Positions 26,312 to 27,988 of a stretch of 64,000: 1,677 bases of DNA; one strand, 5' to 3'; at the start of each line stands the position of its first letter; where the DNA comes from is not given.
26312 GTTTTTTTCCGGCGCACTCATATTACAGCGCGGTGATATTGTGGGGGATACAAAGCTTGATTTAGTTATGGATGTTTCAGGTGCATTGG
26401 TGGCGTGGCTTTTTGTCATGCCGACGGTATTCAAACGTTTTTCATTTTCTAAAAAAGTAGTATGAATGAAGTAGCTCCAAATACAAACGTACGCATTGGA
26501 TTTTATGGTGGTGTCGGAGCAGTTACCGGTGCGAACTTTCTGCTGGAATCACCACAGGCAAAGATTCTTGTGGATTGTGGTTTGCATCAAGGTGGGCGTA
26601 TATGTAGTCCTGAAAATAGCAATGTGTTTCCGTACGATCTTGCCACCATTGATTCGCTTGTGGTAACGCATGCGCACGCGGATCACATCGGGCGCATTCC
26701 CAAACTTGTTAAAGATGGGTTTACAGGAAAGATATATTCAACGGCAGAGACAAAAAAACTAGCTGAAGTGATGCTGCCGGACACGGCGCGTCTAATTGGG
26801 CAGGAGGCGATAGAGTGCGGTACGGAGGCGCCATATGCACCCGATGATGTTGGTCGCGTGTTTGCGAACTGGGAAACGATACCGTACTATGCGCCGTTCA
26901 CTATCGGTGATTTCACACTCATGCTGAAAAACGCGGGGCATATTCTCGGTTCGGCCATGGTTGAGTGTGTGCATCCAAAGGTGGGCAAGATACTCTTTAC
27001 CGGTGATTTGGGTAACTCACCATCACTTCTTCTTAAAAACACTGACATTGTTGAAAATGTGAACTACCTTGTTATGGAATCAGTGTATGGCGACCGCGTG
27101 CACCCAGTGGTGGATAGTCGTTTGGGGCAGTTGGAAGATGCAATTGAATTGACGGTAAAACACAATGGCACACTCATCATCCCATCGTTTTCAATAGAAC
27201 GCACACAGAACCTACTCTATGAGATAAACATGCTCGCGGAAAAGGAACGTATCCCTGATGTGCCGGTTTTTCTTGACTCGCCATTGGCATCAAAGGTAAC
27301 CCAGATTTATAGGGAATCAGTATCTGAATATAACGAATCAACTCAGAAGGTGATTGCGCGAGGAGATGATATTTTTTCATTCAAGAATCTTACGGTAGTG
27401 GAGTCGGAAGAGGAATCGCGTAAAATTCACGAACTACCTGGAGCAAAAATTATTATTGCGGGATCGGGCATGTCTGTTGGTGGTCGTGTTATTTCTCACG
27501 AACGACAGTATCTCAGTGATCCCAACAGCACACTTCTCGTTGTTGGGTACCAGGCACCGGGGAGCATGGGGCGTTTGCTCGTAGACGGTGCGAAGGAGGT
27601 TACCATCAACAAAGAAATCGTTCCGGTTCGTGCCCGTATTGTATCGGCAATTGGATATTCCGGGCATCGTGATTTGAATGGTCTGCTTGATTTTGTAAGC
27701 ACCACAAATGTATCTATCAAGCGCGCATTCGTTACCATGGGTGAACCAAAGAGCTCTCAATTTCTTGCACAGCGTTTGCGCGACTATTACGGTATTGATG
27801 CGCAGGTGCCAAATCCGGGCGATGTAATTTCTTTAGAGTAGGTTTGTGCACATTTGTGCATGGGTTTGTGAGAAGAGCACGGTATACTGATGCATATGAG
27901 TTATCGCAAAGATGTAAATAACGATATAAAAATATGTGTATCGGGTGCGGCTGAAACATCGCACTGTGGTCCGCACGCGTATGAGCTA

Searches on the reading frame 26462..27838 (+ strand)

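Call 74: search_protein_families(library=pfam, proteins=[window:26462-27838:+], max_evalue=0.001)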
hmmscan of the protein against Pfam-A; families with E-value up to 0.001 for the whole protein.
window:26462-27838:+ (459 aa): 5 families
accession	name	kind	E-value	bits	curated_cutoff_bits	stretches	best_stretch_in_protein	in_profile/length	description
PF10996.14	Beta-Casp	-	4.1e-32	111.7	27.7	1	248-372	1-119/120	Beta-Casp domain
PF00753.33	Lactamase_B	-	2.9e-11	44.1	22.7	1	25-188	8-155/196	Metallo-beta-lactamase superfamily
PF16661.11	Lactamase_B_6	-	4.3e-10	39.7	27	1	27-198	1-177/193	Metallo-beta-lactamase superfamily domain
PF07521.17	RMMBL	-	4.9e-09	36.5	21.6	1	387-450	2-63/63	Zn-dependent metallo-hydrolase RNA specificity domain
PF12706.13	Lactamase_B_2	-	7.7e-07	29.3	27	1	34-149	2-99/200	Beta-lactamase superfamily domain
